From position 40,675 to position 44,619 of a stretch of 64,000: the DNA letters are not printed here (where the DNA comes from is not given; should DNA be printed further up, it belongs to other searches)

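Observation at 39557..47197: Accessory island splitting menC | ccsA: a Sec-dependent DNRLRE-RHS polymorphic toxin with an immunity candidate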

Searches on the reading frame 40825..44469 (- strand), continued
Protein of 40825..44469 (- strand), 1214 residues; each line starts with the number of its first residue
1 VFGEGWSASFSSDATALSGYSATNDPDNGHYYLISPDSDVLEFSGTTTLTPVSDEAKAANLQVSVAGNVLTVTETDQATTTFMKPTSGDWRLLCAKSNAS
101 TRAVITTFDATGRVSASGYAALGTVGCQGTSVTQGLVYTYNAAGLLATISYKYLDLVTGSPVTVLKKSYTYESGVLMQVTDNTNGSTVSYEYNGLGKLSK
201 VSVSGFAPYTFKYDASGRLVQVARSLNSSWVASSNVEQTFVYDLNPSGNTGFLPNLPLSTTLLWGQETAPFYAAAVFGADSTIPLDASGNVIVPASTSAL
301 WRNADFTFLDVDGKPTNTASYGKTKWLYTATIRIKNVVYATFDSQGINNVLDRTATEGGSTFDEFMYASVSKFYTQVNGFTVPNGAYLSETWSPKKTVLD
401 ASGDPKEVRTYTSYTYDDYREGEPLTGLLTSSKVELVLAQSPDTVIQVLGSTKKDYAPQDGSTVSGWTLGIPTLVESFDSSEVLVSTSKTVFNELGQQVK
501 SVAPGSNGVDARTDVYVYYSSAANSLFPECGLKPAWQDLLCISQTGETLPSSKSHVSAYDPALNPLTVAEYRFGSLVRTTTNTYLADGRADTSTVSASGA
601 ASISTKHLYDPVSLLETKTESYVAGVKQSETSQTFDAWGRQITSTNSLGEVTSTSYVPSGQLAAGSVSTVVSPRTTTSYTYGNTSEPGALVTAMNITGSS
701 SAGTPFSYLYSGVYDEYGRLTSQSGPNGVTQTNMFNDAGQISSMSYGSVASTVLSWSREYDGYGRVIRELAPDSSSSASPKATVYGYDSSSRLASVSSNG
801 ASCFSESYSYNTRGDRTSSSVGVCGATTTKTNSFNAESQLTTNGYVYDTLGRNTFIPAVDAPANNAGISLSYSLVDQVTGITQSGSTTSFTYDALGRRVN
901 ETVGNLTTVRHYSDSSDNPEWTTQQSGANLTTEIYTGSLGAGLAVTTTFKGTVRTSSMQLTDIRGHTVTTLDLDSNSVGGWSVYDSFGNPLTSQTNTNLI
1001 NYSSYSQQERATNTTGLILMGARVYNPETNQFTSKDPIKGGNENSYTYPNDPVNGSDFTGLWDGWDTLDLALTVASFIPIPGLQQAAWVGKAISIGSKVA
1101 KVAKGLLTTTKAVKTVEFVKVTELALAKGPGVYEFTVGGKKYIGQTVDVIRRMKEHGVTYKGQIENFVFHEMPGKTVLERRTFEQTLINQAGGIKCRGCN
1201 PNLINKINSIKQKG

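Call 22: list_cluster_members(proteins=[window:40825-44469:-, window:45291-46952:-, window:44370-45284:-, window:40050-40811:-, window:39592-39942:-])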
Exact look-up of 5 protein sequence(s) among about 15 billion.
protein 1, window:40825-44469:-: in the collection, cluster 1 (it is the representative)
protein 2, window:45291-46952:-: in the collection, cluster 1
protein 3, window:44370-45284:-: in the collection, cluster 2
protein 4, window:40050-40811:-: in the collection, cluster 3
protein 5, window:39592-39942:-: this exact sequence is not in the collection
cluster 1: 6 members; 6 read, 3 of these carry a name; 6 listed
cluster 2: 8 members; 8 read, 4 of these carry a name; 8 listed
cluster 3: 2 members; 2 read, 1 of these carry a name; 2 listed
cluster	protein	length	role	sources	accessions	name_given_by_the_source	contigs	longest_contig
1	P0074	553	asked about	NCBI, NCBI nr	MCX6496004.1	MAG: DNRLRE domain-containing protein [Rhodoluna sp.] | DNRLRE domain-containing protein [Rhodoluna sp.]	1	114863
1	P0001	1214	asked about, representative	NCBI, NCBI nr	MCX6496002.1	MAG: hypothetical protein NTW23_01560 [Rhodoluna sp.] | hypothetical protein [Rhodoluna sp.]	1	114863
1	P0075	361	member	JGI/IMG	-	RHS repeat-associated protein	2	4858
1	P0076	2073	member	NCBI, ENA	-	-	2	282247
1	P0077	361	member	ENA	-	-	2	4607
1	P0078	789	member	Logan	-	-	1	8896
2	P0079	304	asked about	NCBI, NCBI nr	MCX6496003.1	MAG: hypothetical protein NTW23_01565 [Rhodoluna sp.] | hypothetical protein [Rhodoluna sp.]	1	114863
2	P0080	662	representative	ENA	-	-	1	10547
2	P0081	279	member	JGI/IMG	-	RHS repeat-associated protein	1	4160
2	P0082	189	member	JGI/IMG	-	hypothetical protein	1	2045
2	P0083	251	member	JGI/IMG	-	RHS repeat-associated protein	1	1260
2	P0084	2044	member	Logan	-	-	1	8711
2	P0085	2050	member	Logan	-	-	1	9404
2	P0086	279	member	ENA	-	-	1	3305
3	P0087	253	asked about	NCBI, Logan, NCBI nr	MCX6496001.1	MAG: hypothetical protein NTW23_01555 [Rhodoluna sp.] | hypothetical protein [Rhodoluna sp.]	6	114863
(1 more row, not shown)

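Call 23: find_encoding_contigs(protein=P0002, flank=10000, max_places=3)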
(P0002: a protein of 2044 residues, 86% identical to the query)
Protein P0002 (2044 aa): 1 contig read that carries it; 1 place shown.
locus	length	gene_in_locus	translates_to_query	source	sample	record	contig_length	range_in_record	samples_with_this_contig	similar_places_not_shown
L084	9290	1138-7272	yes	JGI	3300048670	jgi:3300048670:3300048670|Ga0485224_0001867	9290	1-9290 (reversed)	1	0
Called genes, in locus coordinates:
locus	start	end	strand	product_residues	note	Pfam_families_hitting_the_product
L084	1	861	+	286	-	?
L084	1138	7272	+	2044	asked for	PF05593:RHS_repeat (faint), PF25023:TEN_YD-shell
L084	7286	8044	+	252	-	-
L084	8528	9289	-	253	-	?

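Call 25: find_encoding_contigs(protein=P0076, flank=10000, max_places=3)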
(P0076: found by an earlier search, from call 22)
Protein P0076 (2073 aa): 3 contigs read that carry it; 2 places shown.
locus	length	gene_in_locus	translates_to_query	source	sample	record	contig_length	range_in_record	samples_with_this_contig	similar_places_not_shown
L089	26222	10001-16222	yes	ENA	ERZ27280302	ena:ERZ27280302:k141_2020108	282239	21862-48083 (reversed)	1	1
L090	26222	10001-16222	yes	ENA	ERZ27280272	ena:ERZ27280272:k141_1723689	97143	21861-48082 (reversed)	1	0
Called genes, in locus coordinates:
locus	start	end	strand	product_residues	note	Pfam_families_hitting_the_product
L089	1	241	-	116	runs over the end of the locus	PF01451:LMWPc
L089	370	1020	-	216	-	PF00230:MIP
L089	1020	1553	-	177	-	PF04832:SOUL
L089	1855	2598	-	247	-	PF00702:Hydrolase, PF12710:HAD, PF08282:Hydrolase_3 (weak)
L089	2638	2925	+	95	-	PF05768:Glrx-like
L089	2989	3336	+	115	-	PF04014:MazE_antitoxin (weak)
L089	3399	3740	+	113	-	PF01850:PIN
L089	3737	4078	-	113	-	PF07739:TipAS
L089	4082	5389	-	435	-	PF01336:tRNA_anti-codon, PF00152:tRNA-synt_2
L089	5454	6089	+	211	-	PF00300:His_Phos_1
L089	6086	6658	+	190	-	PF08534:Redoxin, PF00578:AhpC-TSA, PF00085:Thioredoxin (weak)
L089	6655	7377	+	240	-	PF02683:DsbD_TM, PF13386:DsbD_2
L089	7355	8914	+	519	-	PF05140:ResB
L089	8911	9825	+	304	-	PF01578:Cytochrom_C_asm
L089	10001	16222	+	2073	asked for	PF05593:RHS_repeat (faint), PF25023:TEN_YD-shell (faint)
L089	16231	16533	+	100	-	-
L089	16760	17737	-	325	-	PF18374:Enolase_like_N, PF07476:MAAL_C (faint), PF13378:MR_MLE_C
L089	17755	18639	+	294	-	PF00378:ECH_1, PF16113:ECH_2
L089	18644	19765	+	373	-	PF00501:AMP-binding, PF13193:AMP-binding_C (weak)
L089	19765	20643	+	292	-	PF01040:UbiA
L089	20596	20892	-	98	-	PF14012:DUF4229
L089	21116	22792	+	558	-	PF02776:TPP_enzyme_N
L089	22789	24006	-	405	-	PF00425:Chorismate_bind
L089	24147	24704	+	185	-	-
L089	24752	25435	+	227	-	PF01209:Ubie_methyltran, PF13489:Methyltransf_23, PF13649:Methyltransf_25, PF13847:Methyltransf_31, PF08241:Methyltransf_11, PF08242:Methyltransf_12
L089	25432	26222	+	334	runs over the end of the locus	PF00348:polyprenyl_synt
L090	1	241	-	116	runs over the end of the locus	PF01451:LMWPc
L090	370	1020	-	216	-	PF00230:MIP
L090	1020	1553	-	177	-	PF04832:SOUL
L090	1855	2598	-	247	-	PF00702:Hydrolase, PF12710:HAD, PF08282:Hydrolase_3 (weak)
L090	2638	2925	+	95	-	PF05768:Glrx-like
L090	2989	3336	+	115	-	PF04014:MazE_antitoxin (weak)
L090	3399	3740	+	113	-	PF01850:PIN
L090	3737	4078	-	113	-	PF07739:TipAS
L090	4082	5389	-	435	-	PF01336:tRNA_anti-codon, PF00152:tRNA-synt_2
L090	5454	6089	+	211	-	PF00300:His_Phos_1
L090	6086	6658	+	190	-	PF08534:Redoxin, PF00578:AhpC-TSA, PF00085:Thioredoxin (weak)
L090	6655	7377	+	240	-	PF02683:DsbD_TM, PF13386:DsbD_2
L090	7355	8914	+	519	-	PF05140:ResB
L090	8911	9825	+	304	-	PF01578:Cytochrom_C_asm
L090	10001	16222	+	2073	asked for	PF05593:RHS_repeat (faint), PF25023:TEN_YD-shell (faint)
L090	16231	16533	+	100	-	-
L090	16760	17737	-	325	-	PF18374:Enolase_like_N, PF07476:MAAL_C (faint), PF13378:MR_MLE_C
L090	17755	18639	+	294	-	PF00378:ECH_1, PF16113:ECH_2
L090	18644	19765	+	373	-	PF00501:AMP-binding, PF13193:AMP-binding_C (weak)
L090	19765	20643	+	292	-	PF01040:UbiA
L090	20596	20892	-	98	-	PF14012:DUF4229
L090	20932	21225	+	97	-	PF13396:PLDc_N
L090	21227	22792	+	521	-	PF02776:TPP_enzyme_N, PF02775:TPP_enzyme_C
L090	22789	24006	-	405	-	PF00425:Chorismate_bind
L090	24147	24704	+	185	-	-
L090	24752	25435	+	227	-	PF01209:Ubie_methyltran, PF13489:Methyltransf_23, PF13649:Methyltransf_25, PF13847:Methyltransf_31, PF08241:Methyltransf_11, PF08242:Methyltransf_12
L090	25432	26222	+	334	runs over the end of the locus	PF00348:polyprenyl_synt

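Call 38: find_encoding_contigs(protein=P0017, flank=8000, max_places=2)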
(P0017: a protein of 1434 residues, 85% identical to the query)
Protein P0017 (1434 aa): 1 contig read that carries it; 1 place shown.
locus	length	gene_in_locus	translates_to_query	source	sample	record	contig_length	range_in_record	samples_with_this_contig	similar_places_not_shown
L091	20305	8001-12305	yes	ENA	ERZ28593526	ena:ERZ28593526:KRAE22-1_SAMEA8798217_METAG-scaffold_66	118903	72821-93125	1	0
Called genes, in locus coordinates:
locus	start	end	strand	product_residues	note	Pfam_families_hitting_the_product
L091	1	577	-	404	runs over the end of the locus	PF13742:tRNA_anti_2, PF01336:tRNA_anti-codon (weak), PF02601:Exonuc_VII_L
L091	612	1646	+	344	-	PF02401:LYTB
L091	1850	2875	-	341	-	PF01116:F_bP_aldolase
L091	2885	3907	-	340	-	PF00294:PfkB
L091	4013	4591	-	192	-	PF00929:RNase_T, PF16473:Rv2179c-like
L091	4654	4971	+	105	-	-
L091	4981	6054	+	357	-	PF01926:MMR_HSR1, PF02421:FeoB_N, PF06071:YchF-GTPase_C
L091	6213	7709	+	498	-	PF24517:CBM96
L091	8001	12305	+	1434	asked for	PF05593:RHS_repeat (faint), PF25023:TEN_YD-shell (weak)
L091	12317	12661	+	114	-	-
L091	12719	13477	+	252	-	-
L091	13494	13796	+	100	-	-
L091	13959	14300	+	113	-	-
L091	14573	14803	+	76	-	PF08327:AHSA1 (weak)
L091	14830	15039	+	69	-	-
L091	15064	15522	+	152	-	PF08570:DUF1761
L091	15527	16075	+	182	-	PF00583:Acetyltransf_1 (weak), PF13508:Acetyltransf_7 (weak)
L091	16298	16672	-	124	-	-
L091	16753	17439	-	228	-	PF00106:adh_short, PF01370:Epimerase, PF04321:RmlD_sub_bind (faint), PF08659:KR, PF13460:NAD_binding_10 (weak), PF13561:adh_short_C2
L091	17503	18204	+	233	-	PF01522:Polysacc_deac_1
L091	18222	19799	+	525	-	PF01019:G_glu_transpept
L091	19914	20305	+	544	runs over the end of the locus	PF00890:FAD_binding_2 (weak), PF12831:FAD_oxidored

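Call 39: find_encoding_contigs(protein=P0026, flank=8000, max_places=2)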
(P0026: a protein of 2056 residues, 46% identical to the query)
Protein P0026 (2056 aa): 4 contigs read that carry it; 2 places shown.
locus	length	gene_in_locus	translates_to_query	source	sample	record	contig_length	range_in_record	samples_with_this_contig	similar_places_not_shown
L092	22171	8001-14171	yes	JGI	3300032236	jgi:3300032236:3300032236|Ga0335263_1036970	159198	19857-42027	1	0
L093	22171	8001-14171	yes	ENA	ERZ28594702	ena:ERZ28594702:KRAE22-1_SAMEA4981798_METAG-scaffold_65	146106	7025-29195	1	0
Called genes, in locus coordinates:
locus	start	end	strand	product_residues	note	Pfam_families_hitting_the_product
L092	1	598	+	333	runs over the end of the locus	PF01210:NAD_Gly3P_dh_N, PF02558:ApbA, PF03807:F420_oxidored, PF07479:NAD_Gly3P_dh_C, PF20618:GPD_NAD_C_bact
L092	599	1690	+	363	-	PF01820:Dala_Dala_lig_N, PF02786:CPSase_L_D2 (faint), PF02222:ATP-grasp, PF07478:Dala_Dala_lig_C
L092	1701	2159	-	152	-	PF12028:DUF3515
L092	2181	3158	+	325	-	PF00586:AIRS, PF02769:AIRS_C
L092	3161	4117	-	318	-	PF14602:Hexapep_2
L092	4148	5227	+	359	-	PF04389:Peptidase_M28 (weak), PF01546:Peptidase_M20, PF07687:M20_dimer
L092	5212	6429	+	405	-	-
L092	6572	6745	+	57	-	PF11314:DUF3117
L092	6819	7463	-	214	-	PF01596:Methyltransf_3, PF05175:MTS (weak), PF13578:Methyltransf_24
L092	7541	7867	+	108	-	PF02416:TatA_B_E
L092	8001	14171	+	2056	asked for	PF25023:TEN_YD-shell (faint)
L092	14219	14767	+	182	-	-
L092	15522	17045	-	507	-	PF00171:Aldedh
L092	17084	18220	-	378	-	PF01883:FeS_assembly_P, PF01656:CbiA, PF02374:ArsA_ATPase (weak), PF09140:MipZ (weak), PF10609:ParA, PF13614:AAA_31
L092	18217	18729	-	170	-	PF06210:DUF1003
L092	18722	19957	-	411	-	PF26205:SH3_actinomycetes, PF03448:MgtE_N, PF00571:CBS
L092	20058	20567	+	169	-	PF11181:YflT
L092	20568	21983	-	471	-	PF05195:AMP_N, PF00557:Peptidase_M24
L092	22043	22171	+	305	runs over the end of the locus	PF02811:PHP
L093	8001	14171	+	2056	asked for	PF25023:TEN_YD-shell (faint)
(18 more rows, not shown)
